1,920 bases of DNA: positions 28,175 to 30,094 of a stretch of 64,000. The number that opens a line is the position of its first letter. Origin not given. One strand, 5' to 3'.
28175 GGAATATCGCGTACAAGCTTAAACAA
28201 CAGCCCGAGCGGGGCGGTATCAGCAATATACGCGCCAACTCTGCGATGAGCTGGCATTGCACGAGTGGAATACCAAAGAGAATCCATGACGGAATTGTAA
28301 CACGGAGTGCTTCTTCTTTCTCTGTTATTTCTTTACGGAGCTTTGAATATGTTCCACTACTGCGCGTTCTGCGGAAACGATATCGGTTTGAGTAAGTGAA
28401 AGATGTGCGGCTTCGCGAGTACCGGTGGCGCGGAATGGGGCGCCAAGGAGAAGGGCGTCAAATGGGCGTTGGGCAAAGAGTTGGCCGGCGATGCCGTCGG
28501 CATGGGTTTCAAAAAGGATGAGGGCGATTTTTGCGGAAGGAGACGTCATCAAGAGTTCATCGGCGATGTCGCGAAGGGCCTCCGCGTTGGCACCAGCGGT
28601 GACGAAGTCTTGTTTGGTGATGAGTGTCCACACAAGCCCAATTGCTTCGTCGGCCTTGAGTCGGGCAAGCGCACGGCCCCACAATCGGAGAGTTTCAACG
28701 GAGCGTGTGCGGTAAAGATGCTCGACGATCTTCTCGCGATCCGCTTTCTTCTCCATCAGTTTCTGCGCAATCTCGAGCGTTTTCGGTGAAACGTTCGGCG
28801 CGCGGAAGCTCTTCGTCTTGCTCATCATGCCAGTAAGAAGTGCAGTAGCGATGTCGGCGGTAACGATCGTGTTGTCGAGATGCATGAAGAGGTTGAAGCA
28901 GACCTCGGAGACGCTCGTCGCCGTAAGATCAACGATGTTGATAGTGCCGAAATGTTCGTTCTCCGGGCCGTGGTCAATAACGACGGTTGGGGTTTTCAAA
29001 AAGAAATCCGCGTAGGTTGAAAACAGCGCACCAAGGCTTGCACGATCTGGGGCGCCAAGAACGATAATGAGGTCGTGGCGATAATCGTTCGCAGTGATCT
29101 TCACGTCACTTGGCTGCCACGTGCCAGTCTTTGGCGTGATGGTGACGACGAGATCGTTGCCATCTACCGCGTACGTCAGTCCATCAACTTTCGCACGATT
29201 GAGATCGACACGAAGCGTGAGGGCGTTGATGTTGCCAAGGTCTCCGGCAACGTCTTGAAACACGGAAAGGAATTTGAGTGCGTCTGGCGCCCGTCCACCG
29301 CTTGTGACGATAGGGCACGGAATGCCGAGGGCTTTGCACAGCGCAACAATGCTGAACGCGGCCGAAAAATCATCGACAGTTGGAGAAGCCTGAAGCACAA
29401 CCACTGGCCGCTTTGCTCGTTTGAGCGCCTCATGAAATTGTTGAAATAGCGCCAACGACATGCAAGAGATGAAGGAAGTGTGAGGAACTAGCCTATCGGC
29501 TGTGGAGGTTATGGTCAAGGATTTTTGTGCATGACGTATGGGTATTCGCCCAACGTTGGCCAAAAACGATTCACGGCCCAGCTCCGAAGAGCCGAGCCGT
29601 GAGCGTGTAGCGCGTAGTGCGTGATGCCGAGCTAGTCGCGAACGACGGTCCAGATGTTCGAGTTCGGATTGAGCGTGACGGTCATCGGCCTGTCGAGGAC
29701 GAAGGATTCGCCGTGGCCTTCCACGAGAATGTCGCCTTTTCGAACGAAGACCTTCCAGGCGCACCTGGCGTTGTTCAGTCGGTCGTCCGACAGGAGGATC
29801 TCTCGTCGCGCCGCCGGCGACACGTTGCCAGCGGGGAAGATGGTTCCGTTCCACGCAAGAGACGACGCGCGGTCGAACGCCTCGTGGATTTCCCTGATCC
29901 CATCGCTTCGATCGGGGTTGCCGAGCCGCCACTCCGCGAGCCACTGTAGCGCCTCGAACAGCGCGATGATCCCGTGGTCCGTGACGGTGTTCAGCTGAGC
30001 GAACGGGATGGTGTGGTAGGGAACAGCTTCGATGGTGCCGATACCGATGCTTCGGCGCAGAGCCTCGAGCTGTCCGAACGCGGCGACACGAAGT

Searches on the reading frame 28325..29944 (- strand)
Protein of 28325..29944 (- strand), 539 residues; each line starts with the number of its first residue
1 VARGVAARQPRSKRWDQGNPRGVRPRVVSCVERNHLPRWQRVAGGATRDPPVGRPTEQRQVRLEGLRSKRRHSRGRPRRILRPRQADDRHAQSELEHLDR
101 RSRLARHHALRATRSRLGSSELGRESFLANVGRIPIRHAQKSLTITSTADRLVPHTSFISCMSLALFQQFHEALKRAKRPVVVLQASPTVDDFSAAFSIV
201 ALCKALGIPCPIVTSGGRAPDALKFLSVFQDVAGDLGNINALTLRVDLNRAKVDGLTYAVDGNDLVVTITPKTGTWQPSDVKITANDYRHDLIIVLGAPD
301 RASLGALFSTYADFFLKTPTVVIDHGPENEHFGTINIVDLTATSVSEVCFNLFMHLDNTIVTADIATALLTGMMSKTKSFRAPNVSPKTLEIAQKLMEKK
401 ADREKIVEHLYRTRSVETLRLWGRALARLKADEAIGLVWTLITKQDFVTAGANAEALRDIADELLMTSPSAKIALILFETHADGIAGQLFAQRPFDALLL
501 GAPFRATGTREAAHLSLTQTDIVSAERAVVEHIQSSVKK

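Call 78: search_protein_families(library=pfam, proteins=[window:28325-29944:-], max_evalue=0.01)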
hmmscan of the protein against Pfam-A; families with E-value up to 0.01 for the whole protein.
window:28325-29944:- (539 aa): 1 family
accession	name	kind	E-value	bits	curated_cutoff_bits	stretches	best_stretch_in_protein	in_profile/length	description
PF01368.27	DHH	-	0.00014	22.5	28.1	1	231-373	40-125/125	DHH family, N-terminal domain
